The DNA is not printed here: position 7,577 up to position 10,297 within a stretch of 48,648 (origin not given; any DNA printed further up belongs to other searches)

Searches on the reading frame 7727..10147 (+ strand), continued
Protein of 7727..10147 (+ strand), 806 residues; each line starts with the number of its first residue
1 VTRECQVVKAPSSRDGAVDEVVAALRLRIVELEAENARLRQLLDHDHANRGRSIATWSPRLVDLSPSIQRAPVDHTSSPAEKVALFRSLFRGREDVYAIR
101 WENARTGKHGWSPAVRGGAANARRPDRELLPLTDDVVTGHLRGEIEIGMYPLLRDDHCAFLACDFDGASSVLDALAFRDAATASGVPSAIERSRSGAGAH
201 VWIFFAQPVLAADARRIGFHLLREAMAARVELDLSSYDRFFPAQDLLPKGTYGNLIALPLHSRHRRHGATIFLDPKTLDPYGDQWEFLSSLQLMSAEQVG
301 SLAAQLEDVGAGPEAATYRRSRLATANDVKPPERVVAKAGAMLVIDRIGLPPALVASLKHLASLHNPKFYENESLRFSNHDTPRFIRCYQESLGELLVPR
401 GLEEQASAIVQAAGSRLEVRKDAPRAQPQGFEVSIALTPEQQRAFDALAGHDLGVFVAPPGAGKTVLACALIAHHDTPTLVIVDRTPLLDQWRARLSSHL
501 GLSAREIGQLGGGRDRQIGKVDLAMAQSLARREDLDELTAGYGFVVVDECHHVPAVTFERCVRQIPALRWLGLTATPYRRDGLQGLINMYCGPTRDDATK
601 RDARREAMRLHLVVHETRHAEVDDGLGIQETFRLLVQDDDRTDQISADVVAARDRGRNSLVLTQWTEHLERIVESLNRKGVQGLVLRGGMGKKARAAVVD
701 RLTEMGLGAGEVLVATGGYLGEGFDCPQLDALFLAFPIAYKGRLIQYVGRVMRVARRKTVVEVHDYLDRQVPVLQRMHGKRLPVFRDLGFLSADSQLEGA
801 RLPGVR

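Call 43: get_annotated_region(hit=H1, flank=9000)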
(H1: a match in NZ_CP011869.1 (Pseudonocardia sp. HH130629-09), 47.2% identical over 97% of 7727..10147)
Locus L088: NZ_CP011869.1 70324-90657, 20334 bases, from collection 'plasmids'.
description: Pseudonocardia sp. HH130629-09 plasmid pLS1-1, complete sequence
organism: Pseudonocardia sp. HH130629-09 (NCBI taxid 1641402)
taxonomy: Bacteria; Actinomycetota; Actinomycetes; Pseudonocardiales; Pseudonocardiaceae; Pseudonocardia; Pseudonocardia sp. HH130629-09
host: -; source: Apterostigma; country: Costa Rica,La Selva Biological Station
typing (MOB-suite, as given by PLSDB): mobilizable; replicon rep_cluster_235; relaxase MOBF
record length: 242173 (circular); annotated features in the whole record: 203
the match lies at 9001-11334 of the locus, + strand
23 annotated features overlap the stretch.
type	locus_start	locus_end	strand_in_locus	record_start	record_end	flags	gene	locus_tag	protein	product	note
CDS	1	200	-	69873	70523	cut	-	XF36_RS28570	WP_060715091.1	hypothetical protein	-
CDS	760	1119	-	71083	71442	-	-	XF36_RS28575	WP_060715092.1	hypothetical protein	-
CDS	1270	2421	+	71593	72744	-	-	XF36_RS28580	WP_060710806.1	IS30 family transposase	-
CDS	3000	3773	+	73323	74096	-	-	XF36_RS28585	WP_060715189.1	transposase family protein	-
CDS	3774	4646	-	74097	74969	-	-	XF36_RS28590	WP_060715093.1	IS3 family transposase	-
CDS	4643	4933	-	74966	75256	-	-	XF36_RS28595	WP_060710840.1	transposase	GO:0006313 - DNA transposition [Evidence IEA]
CDS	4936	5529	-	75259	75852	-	-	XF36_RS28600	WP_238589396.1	LysR family transcriptional regulator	GO:0006355 - regulation of DNA-templated transcription [Evidence IEA]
CDS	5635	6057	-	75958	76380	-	-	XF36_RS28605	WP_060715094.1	hypothetical protein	-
CDS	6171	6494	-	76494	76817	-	-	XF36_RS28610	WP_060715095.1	hypothetical protein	-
CDS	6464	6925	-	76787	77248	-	-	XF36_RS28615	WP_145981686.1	FAD-dependent oxidoreductase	-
CDS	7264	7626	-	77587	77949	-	-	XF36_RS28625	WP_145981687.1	hypothetical protein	-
CDS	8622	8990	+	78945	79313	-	-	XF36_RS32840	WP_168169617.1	hypothetical protein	-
CDS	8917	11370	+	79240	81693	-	-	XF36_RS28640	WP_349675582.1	DEAD/DEAH box helicase family protein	-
CDS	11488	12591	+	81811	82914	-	-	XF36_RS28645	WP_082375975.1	IS630 family transposase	-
CDS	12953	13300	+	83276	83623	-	-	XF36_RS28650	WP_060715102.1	hypothetical protein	-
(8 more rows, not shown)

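Call 45: get_annotated_region(hit=H14, flank=8000)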
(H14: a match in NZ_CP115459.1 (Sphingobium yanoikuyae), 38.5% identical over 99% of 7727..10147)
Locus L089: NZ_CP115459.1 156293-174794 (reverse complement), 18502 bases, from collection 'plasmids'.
description: Sphingobium yanoikuyae strain CC4533 plasmid pTB1, complete sequence
organism: Sphingobium yanoikuyae (NCBI taxid 13690)
taxonomy: Bacteria; Pseudomonadota; Alphaproteobacteria; Sphingomonadales; Sphingomonadaceae; Sphingobium; Sphingobium yanoikuyae
host: -; source: cell culture; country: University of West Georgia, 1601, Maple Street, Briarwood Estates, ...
typing (MOB-suite, as given by PLSDB): non-mobilizable; mating-pair formation MPF_T
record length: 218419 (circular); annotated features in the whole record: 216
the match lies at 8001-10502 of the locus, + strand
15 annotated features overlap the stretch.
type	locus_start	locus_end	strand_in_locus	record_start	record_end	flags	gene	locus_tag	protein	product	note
CDS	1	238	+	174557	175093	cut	-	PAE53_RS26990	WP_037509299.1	GNAT family N-acetyltransferase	-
CDS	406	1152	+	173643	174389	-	arsH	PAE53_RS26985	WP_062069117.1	arsenical resistance protein ArsH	GO:0046685 - response to arsenic-containing substance [Evidence IEA]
CDS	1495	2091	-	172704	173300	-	-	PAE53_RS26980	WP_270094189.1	hypothetical protein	-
CDS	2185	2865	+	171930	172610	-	-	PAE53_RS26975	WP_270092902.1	hypothetical protein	-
CDS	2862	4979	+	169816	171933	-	-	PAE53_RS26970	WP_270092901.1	hypothetical protein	-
CDS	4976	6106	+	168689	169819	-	-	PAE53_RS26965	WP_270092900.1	TniB family NTP-binding protein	-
CDS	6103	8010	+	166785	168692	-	-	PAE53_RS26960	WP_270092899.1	TniQ family protein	-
CDS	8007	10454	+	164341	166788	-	-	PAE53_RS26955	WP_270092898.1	DEAD/DEAH box helicase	-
CDS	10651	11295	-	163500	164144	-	-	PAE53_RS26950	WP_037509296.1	hypothetical protein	-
CDS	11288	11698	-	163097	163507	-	-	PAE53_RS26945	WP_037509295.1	hypothetical protein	-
CDS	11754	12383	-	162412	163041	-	-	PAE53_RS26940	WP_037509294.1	hypothetical protein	-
CDS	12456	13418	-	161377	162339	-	-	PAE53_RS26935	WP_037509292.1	phosphoadenosine phosphosulfate reductase family protein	-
CDS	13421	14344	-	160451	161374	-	-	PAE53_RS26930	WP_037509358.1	zincin-like metallopeptidase domain-containing protein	-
CDS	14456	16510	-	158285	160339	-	-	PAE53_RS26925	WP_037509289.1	ParB/RepB/Spo0J family partition protein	-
CDS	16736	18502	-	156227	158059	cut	-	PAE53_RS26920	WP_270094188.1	strawberry notch C-terminal domain-containing protein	-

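Call 46: get_annotated_region(hit=H6, flank=8000)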
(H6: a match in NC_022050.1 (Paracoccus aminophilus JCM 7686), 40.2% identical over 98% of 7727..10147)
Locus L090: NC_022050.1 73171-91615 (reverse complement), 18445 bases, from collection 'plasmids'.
description: Paracoccus aminophilus JCM 7686 plasmid pAMI8, complete sequence
organism: Paracoccus aminophilus JCM 7686 (NCBI taxid 1367847)
taxonomy: Bacteria; Pseudomonadota; Alphaproteobacteria; Rhodobacterales; Paracoccaceae; Paracoccus; Paracoccus aminophilus; Paracoccus aminophilus JCM 7686
host: -; source: -; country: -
typing (MOB-suite, as given by PLSDB): conjugative; replicon rep_cluster_607; relaxase MOBP; mating-pair formation MPF_T
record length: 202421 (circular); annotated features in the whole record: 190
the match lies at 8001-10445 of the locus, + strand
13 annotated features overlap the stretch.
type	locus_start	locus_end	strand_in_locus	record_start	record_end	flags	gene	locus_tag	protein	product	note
CDS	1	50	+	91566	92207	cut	-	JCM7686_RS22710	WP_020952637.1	hypothetical protein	-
CDS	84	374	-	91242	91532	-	-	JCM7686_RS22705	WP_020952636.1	hypothetical protein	-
CDS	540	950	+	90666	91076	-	-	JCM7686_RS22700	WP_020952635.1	antirestriction protein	-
CDS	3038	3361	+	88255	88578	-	-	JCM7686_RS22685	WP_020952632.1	DUF736 domain-containing protein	-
CDS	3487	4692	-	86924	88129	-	chrA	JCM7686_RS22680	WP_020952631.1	chromate efflux transporter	GO:0015703 - chromate transport [Evidence IEA]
CDS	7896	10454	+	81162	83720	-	-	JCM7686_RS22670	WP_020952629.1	DEAD/DEAH box helicase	-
CDS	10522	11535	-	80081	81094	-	-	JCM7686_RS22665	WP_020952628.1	tyrosine-type recombinase/integrase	GO:0015074 - DNA integration [Evidence IEA]; GO:0006310 - DNA recombination [Evidence IEA]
CDS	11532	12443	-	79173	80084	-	-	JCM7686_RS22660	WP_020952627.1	tyrosine-type recombinase/integrase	GO:0015074 - DNA integration [Evidence IEA]; GO:0006310 - DNA recombination [Evidence IEA]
CDS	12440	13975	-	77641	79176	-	-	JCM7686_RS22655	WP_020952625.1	tyrosine-type recombinase/integrase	GO:0015074 - DNA integration [Evidence IEA]; GO:0006310 - DNA recombination [Evidence IEA]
CDS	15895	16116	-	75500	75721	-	-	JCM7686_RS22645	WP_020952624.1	hypothetical protein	-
CDS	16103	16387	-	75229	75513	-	-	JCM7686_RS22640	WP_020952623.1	BrnT family toxin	-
CDS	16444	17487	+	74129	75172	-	-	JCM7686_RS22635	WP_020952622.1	toprim domain-containing protein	-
CDS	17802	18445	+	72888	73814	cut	-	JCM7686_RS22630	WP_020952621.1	DUF2493 domain-containing protein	-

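Call 47: get_annotated_region(hit=H3, flank=8000)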
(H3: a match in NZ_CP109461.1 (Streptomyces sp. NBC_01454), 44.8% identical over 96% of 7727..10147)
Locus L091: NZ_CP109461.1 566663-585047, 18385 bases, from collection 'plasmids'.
description: Streptomyces sp. NBC_01454 plasmid unnamed1, complete sequence
organism: Streptomyces sp. NBC_01454 (NCBI taxid 2975867)
taxonomy: Bacteria; Actinomycetota; Actinomycetes; Kitasatosporales; Streptomycetaceae; Streptomyces; Streptomyces sp. NBC 01454
host: -; source: -; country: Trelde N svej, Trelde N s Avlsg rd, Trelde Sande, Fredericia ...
typing (MOB-suite, as given by PLSDB): non-mobilizable
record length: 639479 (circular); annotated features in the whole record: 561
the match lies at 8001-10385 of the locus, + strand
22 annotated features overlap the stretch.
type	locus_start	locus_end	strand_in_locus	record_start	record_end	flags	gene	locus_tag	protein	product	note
CDS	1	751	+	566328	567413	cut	-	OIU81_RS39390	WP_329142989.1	hypothetical protein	-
CDS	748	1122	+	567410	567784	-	-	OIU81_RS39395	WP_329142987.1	hypothetical protein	-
CDS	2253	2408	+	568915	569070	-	-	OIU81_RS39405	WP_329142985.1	hypothetical protein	-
CDS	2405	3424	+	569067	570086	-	-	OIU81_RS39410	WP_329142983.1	glycosyltransferase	-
CDS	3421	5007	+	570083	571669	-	-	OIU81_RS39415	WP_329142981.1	hypothetical protein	-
CDS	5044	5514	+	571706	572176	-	-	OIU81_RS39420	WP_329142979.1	NUDIX domain-containing protein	-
CDS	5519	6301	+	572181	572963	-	-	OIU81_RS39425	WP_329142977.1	phosphotransferase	-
CDS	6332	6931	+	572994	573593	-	-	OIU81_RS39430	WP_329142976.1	hypothetical protein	-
CDS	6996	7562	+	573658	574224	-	-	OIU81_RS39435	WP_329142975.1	peptide deformylase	-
CDS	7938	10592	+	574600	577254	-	-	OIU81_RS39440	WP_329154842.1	DEAD/DEAH box helicase family protein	-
CDS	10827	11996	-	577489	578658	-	-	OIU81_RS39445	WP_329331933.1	hypothetical protein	-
CDS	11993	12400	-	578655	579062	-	-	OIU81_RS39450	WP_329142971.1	hypothetical protein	-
CDS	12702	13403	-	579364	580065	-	-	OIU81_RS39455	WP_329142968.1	hypothetical protein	-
CDS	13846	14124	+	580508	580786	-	-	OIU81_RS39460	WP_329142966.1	hypothetical protein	-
CDS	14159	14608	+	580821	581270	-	-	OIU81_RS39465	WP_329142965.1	hypothetical protein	-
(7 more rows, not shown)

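Call 80: search_solved_structures(query=A1, max_evalue=0.001)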
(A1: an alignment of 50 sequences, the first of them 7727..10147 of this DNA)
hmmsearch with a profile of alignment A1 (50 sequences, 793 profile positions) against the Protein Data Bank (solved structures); distinct sequences matched with E-value up to 0.001: 33.
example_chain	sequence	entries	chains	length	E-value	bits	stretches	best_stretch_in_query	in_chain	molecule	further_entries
6p4f_A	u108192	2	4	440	1.6e-26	95.7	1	420-748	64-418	DNA-dependent ATPase XPBII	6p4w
5tnu_A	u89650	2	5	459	1.9e-26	95.5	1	420-748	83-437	DNA-dependent ATPase XPBII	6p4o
7clg_A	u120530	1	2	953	2.6e-21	78.5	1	431-758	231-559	Putative helicase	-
6p66_A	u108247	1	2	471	2.9e-20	75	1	410-587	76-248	DNA repair protein RAD25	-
2fwr_A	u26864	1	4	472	2.9e-20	75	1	410-587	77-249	DNA repair protein RAD25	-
2fz4_A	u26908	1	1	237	1e-18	69.9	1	409-572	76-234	DNA repair protein RAD25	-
6jde_B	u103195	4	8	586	2.4e-17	65.4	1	425-757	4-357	Putative DNA repair helicase RadD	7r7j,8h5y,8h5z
5fmf_1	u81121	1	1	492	1.2e-15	59.8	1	416-590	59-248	DNA REPAIR HELICASE RAD25, SSL2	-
5sva_Z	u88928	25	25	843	3.2e-15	58.4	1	416-589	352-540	DNA repair helicase RAD25 | General transcription and DNA repair factor IIH helicase subunit XPB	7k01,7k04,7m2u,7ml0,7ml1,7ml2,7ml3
7nqd_A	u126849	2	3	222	3.9e-15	58.1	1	70-295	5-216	TPR_REGION domain-containing protein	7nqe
7nqf_A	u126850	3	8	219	5.9e-15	57.5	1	73-295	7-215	TPR_REGION domain-containing protein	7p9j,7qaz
2oca_A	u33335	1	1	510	1.3e-14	56.3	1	445-760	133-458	ATP-dependent DNA helicase uvsW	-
5of4_A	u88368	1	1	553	6e-14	54.2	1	414-587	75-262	TFIIH basal transcription factor complex helicase XPB subunit,XPB,TFIIH basal transcriptio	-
8ebt_A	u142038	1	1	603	7.8e-14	53.8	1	414-587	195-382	General transcription and DNA repair factor IIH helicase subunit XPB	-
6nmi_A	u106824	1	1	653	8.6e-14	53.6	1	414-587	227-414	General transcription and DNA repair factor IIH helicase subunit XPB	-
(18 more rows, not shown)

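Call 84: predict_structure(alignment_id=A1)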
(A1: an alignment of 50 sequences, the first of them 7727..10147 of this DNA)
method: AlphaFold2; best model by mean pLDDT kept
length: 806 residues; sequences in the alignment: 50
mean_pLDDT: 80.5   pTM: 0.66
mean pLDDT of the five models: 80.5, 80.1, 78.9, 72.8, 70.6
residues with pLDDT >= 90: 276; 70-90: 357; 50-70: 112; < 50: 61
segments of 3 or more residues with pLDDT < 50: 1-13, 49-66, 311-313, 372-386, 798-806
pLDDT, mean of each block of 10 residues (from residue 1): 40 59 85 77 54 37 53 94 95 89 83 84 82 95 93 88 86 89 91 88 94 86 78 69 62 79 91 92 95 90 76 60 64 90 87 81 64 45 50 79 87 91 81 89 94 86 90 95 90 93 92 72 92 87 90 78 88 71 73 84 69 85 73 90 96 94 93 97 88 83 81 84 65 87 75 79 91 85 82 55 35
secondary structure, 60 per line:
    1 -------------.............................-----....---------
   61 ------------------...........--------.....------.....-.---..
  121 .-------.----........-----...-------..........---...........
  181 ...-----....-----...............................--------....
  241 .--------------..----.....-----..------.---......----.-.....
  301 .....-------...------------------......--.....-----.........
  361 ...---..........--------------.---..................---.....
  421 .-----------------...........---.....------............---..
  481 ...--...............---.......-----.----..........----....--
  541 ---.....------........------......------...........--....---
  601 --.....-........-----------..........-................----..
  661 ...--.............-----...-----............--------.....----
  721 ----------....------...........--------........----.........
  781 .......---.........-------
elements in order (helices of 4 or more, strands of 3 or more residues): H14-42 H48-51 H79-89 E98-102 E109-113 H134-141 E147-149 E157-166 H170-183 E189-192 E198-210 H211-228 E237-241 H262-266 H284-289 H296-305 E334-339 E342-346 H352-363 H367-376 E395-399 H400-412 E416-421 H439-449 E453-457 H464-475 E479-483 H486-500 E507-510 E521-525 H526-530 H535-538 E544-548 H555-562 E569-574 H581-591 E594-597 H603-607 E609-616 H628-637 H639-654 E659-663 H666-678 E684-686 H692-703 E712-716 E731-734 H741-751 E760-767 H772-787 H793-799

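Call 87: search_protein_families(library=pfam, alignment_id=A3, max_evalue=0.00001)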
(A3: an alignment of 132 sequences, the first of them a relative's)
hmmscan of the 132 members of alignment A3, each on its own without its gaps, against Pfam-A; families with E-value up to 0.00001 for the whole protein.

A. member 1, L006:9234-9875:+ (214 aa): 0 families

B. families by the number of members that match (of 132 scanned): 111 families (the first 25 are shown)
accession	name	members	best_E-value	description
PF08843.17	AbiEii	5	3.9e-42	Nucleotidyl transferase AbiEii toxin, Type IV TA system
PF00589.27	Phage_integrase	5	5.9e-28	Phage integrase family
PF13749.12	HATPase_c_4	5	1.1e-23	Putative ATP-dependent DNA helicase recG C-terminal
PF04326.19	SLFN_AlbA_2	4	1.4e-22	Schlafen, AlbA_2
PF02661.23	Fic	4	2.4e-18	Fic/DOC family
PF07992.20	Pyr_redox_2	3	2e-11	Pyridine nucleotide-disulphide oxidoreductase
PF06250.17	YhcG_C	2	3.4e-57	YhcG PDDEXK nuclease domain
PF13561.12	adh_short_C2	2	2e-54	Enoyl-(Acyl carrier protein) reductase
PF00106.31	adh_short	2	2.4e-51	short chain dehydrogenase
PF13635.12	DUF4143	2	9.3e-42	Domain of unknown function (DUF4143)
PF17761.7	DUF1016_N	2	5.3e-40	DUF1016 N-terminal domain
PF13173.12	AAA_14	2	6.5e-27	AAA domain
PF01370.27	Epimerase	2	1.7e-22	NAD dependent epimerase/dehydratase family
PF13649.12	Methyltransf_25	2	4.3e-20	Methyltransferase domain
PF09407.15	AbiEi_1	2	8e-20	AbiEi antitoxin C-terminal domain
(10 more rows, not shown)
